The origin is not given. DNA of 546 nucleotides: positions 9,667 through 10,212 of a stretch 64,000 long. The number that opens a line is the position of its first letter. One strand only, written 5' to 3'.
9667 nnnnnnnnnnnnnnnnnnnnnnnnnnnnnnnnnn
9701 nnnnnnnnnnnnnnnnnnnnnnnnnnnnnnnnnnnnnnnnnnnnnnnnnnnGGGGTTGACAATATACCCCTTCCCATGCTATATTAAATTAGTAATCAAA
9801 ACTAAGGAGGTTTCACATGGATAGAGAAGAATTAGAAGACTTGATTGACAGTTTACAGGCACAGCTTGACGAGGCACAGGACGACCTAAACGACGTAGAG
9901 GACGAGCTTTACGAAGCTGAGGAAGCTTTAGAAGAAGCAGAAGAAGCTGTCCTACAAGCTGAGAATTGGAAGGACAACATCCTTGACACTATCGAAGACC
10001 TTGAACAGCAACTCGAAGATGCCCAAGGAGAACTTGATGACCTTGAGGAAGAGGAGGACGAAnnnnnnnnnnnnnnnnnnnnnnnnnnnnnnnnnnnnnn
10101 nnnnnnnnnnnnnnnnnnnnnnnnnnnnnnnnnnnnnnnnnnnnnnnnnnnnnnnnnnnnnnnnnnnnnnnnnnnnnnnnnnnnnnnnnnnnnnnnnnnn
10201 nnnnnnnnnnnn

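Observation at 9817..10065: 82-aa hyper-acidic coiled-coil protein behind a strong early promoter: candidate DNA-mimic anti-restriction protein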

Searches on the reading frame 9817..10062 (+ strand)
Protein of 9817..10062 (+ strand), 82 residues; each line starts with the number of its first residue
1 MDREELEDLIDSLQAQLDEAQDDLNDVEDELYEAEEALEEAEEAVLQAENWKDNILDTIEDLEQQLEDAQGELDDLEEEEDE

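Call 6: search_protein_families(library=phrogs, proteins=[window:9817-10062:+], max_evalue=0.01)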
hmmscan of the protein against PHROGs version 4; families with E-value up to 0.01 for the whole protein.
window:9817-10062:+ (82 aa): 5 families
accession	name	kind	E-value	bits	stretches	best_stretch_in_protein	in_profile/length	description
phrog_5105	-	unknown function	0.0016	19.6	1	6-77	63-137/159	-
phrog_11315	-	unknown function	0.0027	17.7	1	5-63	128-186/384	-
phrog_6440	-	unknown function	0.0084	17.1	0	4-74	37-107/186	-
phrog_5328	-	unknown function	0.0089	17.4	0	5-81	13-89/101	-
phrog_3694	-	unknown function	0.0093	16.1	1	13-82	305-374/376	-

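Call 9: search_protein_families(library=pfam, proteins=[window:9817-10062:+], max_evalue=0.1)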
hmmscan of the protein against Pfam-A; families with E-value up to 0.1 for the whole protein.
window:9817-10062:+ (82 aa): 39 families (the best 25 are shown)
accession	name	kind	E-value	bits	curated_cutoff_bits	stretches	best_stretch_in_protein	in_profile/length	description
PF06009.19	Laminin_II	-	0.00018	22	33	1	5-69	21-85/138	Laminin Domain II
PF05335.18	DUF745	-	0.00064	19.9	33.3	1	9-71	63-125/183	Protein of unknown function (DUF745)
PF05531.17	NPV_P10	-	0.00095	20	29.8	1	5-45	15-58/75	Nucleopolyhedrovirus P10 protein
PF07889.17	DUF1664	-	0.0015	19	34.6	1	5-78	49-122/124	Protein of unknown function (DUF1664)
PF08647.16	BRE1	-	0.002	18.6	27.9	1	5-81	7-83/95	BRE1 E3 ubiquitin ligase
PF25762.1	HAUS1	-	0.0028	17.9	40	1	4-70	131-197/236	HAUS augmin-like complex subunit 1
PF01920.25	Prefoldin_2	-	0.0049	17.3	27.6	0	12-42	9-39/106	Prefoldin subunit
PF05837.17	CENP-H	-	0.0057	17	29.9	1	5-78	79-152/202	Centromere protein H (CENP-H)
PF06156.18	YabA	-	0.0076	17.3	30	0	1-50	1-45/103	Initiation control protein YabA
PF12795.12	MscS_porin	-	0.01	15.9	34.4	1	4-48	81-125/238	Mechanosensitive ion channel porin domain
PF20379.3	DUF6674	-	0.011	15.8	28.5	1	4-76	25-85/251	Family of unknown function (DUF6674)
PF06428.16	Sec2p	-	0.013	15.9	28.5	1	18-79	10-72/92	GDP/GTP exchange factor Sec2p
PF16535.10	T3SSipB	-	0.014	16.1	31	1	5-79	22-96/155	Type III cell invasion protein SipB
PF20651.3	EXOC6_Sec15_N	-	0.016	15.6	27.2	1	10-66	31-87/170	Exocyst complex component EXOC6/Sec15, N-terminal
PF16740.10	SKA2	-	0.016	15.4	30.1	0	8-40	2-35/110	Spindle and kinetochore-associated protein 2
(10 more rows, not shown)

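Call 10: search_protein_families(library=padloc, proteins=[window:9817-10062:+], max_evalue=1)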
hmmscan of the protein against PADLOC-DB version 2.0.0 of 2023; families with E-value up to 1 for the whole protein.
window:9817-10062:+ (82 aa): 45 families (the best 25 are shown)
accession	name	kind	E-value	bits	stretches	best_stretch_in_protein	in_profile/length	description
PDLC03864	LmuB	-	0.0003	17.4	1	4-82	407-484/657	-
PDLC00598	ZorA1|ZorA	-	0.00053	16.5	1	5-76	477-548/663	MotA/ExbB/TolQ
PDLC03863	LmuB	-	0.002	14.9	1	4-79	209-440/610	-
PDLC00518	JetC1|JetC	-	0.0034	13.2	1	2-75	680-756/1112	DUF3584 domain; MukB-like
PDLC02747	PbeC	-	0.0044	13.9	1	5-78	215-287/632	PbeC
PDLC00553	JetC2|JetC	-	0.0057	12.6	1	7-78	874-945/1361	DUF3584 domain; MukB-like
PDLC00509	JetC1|JetC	-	0.0062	12.6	1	10-70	709-770/1158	DUF3584 domain; MukB-like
PDLC03842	LeoB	-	0.0068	13.3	1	4-68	277-339/568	-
PDLC00603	ZorA1|ZorA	-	0.0076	12.9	1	3-74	534-605/727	MotA/ExbB/TolQ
PDLC03868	LmuB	-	0.011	12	1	10-77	306-372/1035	-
PDLC00582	JetC3|JetC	-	0.014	11.2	1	5-79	809-882/1472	DUF3584 domain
PDLC02754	PbeC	-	0.015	11.9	1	12-79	380-449/646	PbeC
PDLC03862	LmuB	-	0.015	11.6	1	4-70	377-444/643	-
PDLC04886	PDC-S06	-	0.016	12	1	3-68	401-466/727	-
PDLC00583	JetC3|JetC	-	0.016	11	1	1-80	747-825/1471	DUF3584 domain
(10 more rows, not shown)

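Call 11: search_solved_structures(query=window:9817-10062:+, max_evalue=10, show_alignments=3)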
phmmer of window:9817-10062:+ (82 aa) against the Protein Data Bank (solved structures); distinct sequences matched with E-value up to 10: 13.
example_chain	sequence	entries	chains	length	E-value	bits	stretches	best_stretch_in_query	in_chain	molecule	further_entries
7kog_B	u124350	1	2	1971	0.11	16.7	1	10-79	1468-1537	Myosin heavy chain isoform Mhc_X1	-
5cwc_A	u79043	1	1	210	0.31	15.4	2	4-53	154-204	Designed helical repeat protein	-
8g0p_A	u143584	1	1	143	0.61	14.4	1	34-79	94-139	Kinetochore protein NDC80 homolog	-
20yw_A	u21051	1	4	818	0.62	14.4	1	40-81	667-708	DUF262 domain-containing protein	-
20yv_A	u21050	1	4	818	0.62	14.4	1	40-81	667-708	DUF262 domain-containing protein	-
4zry_B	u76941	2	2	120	0.79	14.1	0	5-64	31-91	Keratin, type II cytoskeletal 1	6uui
5cwg_A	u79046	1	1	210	1.3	13.4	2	5-78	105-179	Designed helical repeat protein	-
3o0z_A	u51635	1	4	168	1.5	13.2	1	2-74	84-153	Rho-associated protein kinase 1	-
5xg2_A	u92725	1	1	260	1.5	13.2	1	10-78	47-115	Chromosome partition protein Smc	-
9h4p_QG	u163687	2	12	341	2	12.8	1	8-64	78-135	Phate tail tape measure protein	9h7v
5gox_A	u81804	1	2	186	2.8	12.3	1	4-66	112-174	DNA repair protein RAD50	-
4rsi_B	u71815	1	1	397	2.8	12.3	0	5-78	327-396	Structural maintenance of chromosomes protein 4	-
1cii_A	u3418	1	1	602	5.8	11.3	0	17-54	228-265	COLICIN IA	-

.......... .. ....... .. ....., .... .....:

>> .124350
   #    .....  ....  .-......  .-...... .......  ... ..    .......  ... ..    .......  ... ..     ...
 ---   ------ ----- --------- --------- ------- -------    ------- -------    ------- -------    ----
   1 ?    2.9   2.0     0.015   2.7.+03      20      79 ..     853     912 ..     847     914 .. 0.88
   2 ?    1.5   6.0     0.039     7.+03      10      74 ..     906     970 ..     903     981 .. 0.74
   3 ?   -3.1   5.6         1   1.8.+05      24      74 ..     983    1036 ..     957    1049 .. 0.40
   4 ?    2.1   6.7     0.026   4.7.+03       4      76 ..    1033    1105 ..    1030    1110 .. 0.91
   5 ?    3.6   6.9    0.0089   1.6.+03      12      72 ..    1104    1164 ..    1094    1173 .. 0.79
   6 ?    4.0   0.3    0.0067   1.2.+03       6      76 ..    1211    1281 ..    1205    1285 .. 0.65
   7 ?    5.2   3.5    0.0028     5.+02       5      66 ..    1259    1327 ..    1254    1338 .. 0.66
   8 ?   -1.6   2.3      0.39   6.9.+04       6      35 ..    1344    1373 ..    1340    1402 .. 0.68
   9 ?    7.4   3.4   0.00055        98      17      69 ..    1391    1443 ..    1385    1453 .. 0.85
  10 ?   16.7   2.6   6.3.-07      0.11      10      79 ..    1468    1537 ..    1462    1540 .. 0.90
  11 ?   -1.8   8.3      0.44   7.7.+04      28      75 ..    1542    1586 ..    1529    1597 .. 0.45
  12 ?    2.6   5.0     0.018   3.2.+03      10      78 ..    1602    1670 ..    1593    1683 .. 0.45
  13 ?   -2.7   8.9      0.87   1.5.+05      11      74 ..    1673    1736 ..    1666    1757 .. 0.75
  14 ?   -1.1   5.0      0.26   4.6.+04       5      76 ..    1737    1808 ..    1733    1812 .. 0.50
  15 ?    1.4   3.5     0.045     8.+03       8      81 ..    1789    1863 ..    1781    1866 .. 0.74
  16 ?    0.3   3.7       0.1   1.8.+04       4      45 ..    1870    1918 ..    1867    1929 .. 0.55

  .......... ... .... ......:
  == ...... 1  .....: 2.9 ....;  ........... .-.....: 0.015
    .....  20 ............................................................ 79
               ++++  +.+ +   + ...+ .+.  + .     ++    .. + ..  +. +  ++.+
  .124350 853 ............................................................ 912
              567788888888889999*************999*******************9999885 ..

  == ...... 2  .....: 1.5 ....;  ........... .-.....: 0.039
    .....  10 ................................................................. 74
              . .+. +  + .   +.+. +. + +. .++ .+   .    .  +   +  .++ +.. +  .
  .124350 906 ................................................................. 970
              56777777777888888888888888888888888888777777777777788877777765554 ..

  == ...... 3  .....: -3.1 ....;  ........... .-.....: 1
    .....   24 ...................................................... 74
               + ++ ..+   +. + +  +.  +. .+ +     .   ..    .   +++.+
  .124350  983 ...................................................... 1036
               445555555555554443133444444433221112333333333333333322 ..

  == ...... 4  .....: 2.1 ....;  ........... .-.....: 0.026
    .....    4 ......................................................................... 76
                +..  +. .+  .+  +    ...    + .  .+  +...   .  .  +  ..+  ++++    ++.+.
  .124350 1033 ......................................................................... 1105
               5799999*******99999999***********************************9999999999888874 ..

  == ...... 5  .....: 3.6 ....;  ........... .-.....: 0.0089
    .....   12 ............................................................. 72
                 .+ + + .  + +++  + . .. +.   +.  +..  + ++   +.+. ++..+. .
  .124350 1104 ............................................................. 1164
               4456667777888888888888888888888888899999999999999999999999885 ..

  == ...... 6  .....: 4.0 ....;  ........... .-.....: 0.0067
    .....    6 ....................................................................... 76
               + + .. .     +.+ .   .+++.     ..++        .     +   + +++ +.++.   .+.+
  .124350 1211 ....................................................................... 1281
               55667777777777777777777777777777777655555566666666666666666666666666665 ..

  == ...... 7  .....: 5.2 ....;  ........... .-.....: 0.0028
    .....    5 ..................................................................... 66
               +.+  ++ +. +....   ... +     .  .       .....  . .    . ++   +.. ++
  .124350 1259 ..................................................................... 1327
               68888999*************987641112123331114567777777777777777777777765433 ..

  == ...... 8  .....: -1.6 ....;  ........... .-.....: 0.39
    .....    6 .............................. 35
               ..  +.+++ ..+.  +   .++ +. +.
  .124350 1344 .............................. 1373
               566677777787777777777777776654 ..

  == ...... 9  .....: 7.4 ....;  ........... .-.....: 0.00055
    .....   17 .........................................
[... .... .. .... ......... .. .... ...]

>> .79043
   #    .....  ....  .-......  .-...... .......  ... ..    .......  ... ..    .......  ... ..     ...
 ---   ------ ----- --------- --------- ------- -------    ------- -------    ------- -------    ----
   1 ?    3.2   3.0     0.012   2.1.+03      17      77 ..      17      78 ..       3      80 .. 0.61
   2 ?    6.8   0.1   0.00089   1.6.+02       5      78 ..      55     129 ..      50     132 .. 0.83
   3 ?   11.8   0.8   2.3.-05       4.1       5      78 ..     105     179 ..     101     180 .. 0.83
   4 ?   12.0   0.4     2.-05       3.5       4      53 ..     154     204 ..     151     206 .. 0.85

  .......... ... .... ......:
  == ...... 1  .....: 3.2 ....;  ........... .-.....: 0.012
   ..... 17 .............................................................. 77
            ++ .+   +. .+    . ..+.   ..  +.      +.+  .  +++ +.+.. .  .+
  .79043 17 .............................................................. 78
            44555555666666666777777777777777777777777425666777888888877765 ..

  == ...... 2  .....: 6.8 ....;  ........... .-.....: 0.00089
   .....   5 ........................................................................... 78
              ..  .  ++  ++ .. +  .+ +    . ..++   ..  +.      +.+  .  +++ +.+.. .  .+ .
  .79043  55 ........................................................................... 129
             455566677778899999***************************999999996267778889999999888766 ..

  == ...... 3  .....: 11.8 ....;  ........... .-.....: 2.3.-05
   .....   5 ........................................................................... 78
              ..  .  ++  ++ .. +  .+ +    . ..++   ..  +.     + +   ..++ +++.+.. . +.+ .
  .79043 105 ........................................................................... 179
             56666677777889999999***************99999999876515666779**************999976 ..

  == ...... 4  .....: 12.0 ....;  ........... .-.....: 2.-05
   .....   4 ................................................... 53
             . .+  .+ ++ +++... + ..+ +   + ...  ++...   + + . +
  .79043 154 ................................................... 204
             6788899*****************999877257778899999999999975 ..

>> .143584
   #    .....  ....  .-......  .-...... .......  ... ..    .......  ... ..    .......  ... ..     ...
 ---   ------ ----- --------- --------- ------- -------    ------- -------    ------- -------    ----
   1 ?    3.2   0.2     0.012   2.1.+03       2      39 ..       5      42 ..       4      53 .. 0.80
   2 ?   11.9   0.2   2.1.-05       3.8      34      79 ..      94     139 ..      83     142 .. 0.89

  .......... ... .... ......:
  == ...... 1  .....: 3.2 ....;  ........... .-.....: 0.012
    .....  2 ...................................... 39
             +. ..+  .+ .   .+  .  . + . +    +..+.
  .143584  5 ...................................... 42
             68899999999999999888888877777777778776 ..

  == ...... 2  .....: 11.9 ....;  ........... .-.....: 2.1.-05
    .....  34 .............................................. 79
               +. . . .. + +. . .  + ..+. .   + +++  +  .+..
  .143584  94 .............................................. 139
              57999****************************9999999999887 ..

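Call 12: search_dna_similar(query=window:9817-10062:+, collection=phages, mode=protein, max_evalue=0.01, max_rows=40)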
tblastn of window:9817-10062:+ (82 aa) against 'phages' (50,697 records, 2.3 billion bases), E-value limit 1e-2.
Records with a match: 4; places in all: 4; records where one place covers at least 80% of the query: 0.
Best place of each record, by identity: 90-95% 4.
By first word of the organism name: Enterococcus 4.
By host as written in the record: Enterococcus_B hirae DO82 2; Enterococcus_B hirae DO93 2.
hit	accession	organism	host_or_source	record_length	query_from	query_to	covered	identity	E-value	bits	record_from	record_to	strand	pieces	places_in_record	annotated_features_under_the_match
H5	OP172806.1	Enterococcus phage EH802P1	Enterococcus_B hirae DO82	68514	1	59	72%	94.9%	1e-8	55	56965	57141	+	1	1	hypothetical protein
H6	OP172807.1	Enterococcus phage EH802P2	Enterococcus_B hirae DO82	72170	1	59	72%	94.9%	1e-8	55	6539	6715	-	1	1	hypothetical protein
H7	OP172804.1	Enterococcus phage EH93P1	Enterococcus_B hirae DO93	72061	1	59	72%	93.2%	1e-8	55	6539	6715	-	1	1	hypothetical protein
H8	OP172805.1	Enterococcus phage EH93P2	Enterococcus_B hirae DO93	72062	1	59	72%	93.2%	1e-8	55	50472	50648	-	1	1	hypothetical protein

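Call 20: find_homologous_proteins(query=window:9817-10062:+, max_evalue=0.001)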
Query window:9817-10062:+: 27 candidates shared short words with the query, none scored E <= 0.001.

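Call 22: get_annotated_region(hit=H7, flank=3000)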
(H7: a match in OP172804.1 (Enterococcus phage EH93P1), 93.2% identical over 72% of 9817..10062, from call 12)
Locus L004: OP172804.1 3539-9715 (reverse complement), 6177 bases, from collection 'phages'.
description: Enterococcus phage EH93P1, complete genome.
organism: Enterococcus phage EH93P1 (NCBI taxid 2968652)
taxonomy: Viruses; Duplodnaviria; Heunggongvirae; Uroviricota; Caudoviricetes
host: Enterococcus_B hirae DO93; source: municipal sewage; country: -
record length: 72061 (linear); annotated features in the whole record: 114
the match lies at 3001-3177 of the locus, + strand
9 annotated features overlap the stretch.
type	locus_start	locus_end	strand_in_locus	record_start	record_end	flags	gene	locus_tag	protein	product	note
CDS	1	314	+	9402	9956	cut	-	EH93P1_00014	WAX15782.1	hypothetical protein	-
CDS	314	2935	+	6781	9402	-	-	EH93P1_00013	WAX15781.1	DNA polymerase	-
CDS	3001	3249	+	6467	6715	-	-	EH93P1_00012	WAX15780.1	hypothetical protein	-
CDS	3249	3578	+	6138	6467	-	-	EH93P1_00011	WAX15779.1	hypothetical protein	-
CDS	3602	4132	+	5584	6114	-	-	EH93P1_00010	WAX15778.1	hypothetical protein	-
CDS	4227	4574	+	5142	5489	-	-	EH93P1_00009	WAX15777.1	DNA endonuclease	DNA endonuclease I-HmuI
CDS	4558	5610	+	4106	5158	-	-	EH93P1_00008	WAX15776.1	hypothetical protein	-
CDS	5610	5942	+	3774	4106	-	-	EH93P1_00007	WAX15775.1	hypothetical protein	-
CDS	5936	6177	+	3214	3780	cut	-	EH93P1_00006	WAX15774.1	hypothetical protein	-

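Call 29: predict_structure(protein=window:9817-10062:+)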
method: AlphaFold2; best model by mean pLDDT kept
length: 82 residues; sequences in the alignment: 1
mean_pLDDT: 96.1   pTM: 0.56
mean pLDDT of the five models: 96.1, 96.1, 96.0, 95.3, 94.7
residues with pLDDT >= 90: 78; 70-90: 4; 50-70: 0; < 50: 0
segments of 3 or more residues with pLDDT < 50: none
pLDDT, mean of each block of 10 residues (from residue 1): 92 97 98 98 98 98 98 94 81
secondary structure, 60 per line:
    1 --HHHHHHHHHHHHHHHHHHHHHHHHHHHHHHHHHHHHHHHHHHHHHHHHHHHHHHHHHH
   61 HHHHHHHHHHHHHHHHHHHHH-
elements in order: H3-81

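Call 30: search_protein_representatives(protein=window:9817-10062:+)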
Query: 82 residues. Proteins with E-value up to 0.001 (for the whole library): 1; up to 1e-10: 0; up to 1e-30: 0. The best 1 are listed.
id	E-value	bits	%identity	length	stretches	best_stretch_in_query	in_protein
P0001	6.3e-04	36.6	88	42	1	1-26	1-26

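Call 67: fold_search(model_id=the predicted structure, library=viral)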
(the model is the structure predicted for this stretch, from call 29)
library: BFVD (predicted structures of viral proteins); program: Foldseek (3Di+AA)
matches with E <= 10: 0; with E <= 0.001: 0
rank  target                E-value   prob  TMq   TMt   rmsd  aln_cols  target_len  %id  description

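Call 75: find_related_loci(query=A4, collection=viral_contigs, flank=5000)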
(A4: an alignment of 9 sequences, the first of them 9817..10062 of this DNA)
Query A4 (82 aa) in viral_contigs; peptide patterns used: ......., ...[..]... (x = any residue, [..] = any of these).
128 stretches matched a pattern, but none encodes a relative of the query by tblastn (E <= 1e-3).

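Call 76: find_related_loci(query=A4, collection=genome_contigs, flank=5000)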
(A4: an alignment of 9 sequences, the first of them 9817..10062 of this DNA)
Query A4 (82 aa) in genome_contigs; peptide patterns used: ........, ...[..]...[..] (x = any residue, [..] = any of these).
239 stretches matched a pattern, but none encodes a relative of the query by tblastn (E <= 1e-3).

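Call 79: search_protein_families(library=ncbifam, proteins=[window:9817-10062:+], max_evalue=0.1)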
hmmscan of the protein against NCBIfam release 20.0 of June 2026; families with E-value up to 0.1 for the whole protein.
window:9817-10062:+ (82 aa): 24 families
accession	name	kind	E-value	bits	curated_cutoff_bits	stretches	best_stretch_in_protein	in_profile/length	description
TIGR04320.1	Surf_Exclu_PgrA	domain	2.2e-05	23.9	70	1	5-79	260-337/360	SEC10/PgrA surface exclusion domain-containing protein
TIGR02168.1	SMC_prok_B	equivalog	0.0002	19.3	567.35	1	4-80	347-423/1181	chromosome segregation protein SMC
NF045487.1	ASRP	equivalog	0.00038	19.2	300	1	4-80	365-445/593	archaea-specific SMC-related protein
NF033916.0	antiphage_ZorA_3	subfamily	0.0011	17.9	250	1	3-75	428-500/509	anti-phage ZorAB system protein ZorA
TIGR02169.1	SMC_prok_A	equivalog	0.0017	16.1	729.4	1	4-79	424-499/1165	chromosome segregation protein SMC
NF040598.1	Ala_zip_lipo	subfamily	0.0039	17.7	43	1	3-49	24-70/90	Lpp/OprI family alanine-zipper lipoprotein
TIGR04527.1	mycoplas_twoTM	subfamily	0.0062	16.2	125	1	7-72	67-129/248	MG_279/MG_280 family protein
NF002375.0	PRK01371.1-2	equivalog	0.0065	16.7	137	1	9-45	76-112/137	sec-independent translocase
NF052320.1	Cbp1_fam_LP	subfamily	0.007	15.9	90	1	3-68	118-183/286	Cbp1 family collagen-binding glycoprotein adhesin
NF003422.0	PRK04863.1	equivalog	0.0093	13.6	699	1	13-76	346-409/1486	chromosome partition protein MukB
NF041035.1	Rad50_Halo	equivalog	0.011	14.2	1000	1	5-82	472-548/883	DNA double-strand break repair ATPase Rad50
NF047515.1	SpiroCoCo_C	equivalog_domain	0.012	14.8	125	1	10-77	192-259/313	SpiroCoCo family coiled-coil protein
TIGR04211.1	SH3_and_anchor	equivalog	0.016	14.9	65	1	5-80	91-162/198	TIGR04211 family SH3 domain-containing protein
NF002572.0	PRK02224.1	equivalog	0.016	13.5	1087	1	4-79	366-441/888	DNA double-strand break repair ATPase Rad50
TIGR04523.1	Mplasa_alph_rch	subfamily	0.017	13.1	270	1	7-78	217-302/745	helix-rich protein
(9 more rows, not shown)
